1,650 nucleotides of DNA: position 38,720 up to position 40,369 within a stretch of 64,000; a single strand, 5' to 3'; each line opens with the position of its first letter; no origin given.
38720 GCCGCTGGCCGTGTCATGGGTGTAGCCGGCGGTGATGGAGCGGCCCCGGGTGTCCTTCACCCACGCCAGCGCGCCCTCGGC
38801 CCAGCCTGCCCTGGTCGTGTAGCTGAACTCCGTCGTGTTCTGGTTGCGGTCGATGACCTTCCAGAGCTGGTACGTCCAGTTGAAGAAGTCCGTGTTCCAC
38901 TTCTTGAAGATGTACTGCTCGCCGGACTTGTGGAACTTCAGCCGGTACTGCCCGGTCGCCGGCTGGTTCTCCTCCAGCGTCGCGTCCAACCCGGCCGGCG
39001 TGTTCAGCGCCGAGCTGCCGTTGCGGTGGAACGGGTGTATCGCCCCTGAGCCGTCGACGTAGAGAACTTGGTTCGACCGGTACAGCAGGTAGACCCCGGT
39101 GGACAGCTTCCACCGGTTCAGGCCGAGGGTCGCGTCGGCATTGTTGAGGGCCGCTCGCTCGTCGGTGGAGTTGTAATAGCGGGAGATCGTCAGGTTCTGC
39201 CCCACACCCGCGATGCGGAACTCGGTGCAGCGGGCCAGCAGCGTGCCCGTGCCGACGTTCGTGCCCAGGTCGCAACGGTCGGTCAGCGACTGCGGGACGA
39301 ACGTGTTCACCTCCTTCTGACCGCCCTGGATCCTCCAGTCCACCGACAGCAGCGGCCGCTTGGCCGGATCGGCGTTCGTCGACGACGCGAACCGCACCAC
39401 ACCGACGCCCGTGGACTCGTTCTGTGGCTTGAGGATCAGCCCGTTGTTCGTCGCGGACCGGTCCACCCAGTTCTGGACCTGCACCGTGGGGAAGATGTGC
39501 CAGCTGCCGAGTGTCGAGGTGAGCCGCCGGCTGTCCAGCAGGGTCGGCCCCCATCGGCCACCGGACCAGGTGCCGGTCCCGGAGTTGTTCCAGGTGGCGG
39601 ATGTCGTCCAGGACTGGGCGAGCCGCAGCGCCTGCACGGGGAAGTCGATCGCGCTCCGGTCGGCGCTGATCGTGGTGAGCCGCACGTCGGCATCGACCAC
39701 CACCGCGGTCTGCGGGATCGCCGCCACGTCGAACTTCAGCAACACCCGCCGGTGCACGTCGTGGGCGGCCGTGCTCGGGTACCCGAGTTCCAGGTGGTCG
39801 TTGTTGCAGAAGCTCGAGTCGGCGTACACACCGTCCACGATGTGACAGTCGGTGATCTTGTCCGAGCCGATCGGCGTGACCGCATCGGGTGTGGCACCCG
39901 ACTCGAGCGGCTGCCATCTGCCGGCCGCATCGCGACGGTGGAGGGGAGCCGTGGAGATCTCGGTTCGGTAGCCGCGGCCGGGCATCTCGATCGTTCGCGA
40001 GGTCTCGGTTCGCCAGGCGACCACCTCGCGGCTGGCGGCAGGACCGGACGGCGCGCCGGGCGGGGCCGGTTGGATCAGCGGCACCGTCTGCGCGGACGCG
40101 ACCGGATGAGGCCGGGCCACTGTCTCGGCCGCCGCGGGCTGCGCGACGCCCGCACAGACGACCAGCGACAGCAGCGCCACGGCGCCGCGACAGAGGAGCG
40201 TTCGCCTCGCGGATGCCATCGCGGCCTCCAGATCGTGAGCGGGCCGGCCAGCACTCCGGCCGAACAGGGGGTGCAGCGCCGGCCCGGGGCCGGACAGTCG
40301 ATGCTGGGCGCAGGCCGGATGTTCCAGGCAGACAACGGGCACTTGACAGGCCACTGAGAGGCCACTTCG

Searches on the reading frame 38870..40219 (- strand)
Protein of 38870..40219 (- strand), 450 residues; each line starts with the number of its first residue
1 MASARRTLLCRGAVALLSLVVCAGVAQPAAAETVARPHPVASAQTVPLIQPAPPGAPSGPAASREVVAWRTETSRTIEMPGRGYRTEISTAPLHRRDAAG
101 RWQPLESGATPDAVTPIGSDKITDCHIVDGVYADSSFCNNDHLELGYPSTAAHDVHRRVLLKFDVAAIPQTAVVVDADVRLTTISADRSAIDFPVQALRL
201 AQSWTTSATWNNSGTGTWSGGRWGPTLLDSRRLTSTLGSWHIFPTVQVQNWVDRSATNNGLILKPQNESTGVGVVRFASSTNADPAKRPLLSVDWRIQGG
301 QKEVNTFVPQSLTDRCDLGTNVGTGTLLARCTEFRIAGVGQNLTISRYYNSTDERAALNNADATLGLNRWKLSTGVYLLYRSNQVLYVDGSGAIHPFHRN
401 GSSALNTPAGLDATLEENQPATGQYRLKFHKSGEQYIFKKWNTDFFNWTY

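Call 27: find_homologous_proteins(query=window:38870-40219:-, max_evalue=1e-10)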
Query window:38870-40219:- (450 aa): 1 proteins with E <= 1e-10 among 8000 candidates.
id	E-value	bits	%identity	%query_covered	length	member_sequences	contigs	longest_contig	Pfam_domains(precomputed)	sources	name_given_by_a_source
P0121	1.3e-134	467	85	55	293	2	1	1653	PF24517.3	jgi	-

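Call 28: find_encoding_contigs(protein=P0121, flank=5000)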
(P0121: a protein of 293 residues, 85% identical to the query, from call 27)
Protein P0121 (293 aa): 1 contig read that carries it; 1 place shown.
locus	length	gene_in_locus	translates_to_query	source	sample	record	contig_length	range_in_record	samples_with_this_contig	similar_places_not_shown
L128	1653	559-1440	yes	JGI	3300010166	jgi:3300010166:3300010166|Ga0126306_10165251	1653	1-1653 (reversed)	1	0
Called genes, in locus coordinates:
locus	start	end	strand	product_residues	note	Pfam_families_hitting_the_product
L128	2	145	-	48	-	?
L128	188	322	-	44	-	-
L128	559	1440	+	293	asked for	PF24517:CBM96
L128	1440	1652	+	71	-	?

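Call 79: search_protein_families(library=pfam, proteins=[window:38870-40219:-], max_evalue=0.1)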
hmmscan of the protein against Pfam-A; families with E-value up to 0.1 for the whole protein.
window:38870-40219:- (450 aa): 4 families
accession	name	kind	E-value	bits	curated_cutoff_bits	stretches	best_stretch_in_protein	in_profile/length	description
PF24517.2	CBM96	-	2.5e-07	31.1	26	1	122-215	8-97/164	Carbohydrate-binding module family 96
PF20148.4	DUF6531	-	1.6e-06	28.8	24.1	1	321-397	5-74/74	Domain of unknown function (DUF6531)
PF00688.24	TGFb_propeptide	-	9.2e-05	22.6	25.8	1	155-290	105-238/242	TGF-beta propeptide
PF06848.17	Disaggr_repeat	-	0.027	14.6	33.9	0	246-293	134-179/179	Disaggregatase related repeat domain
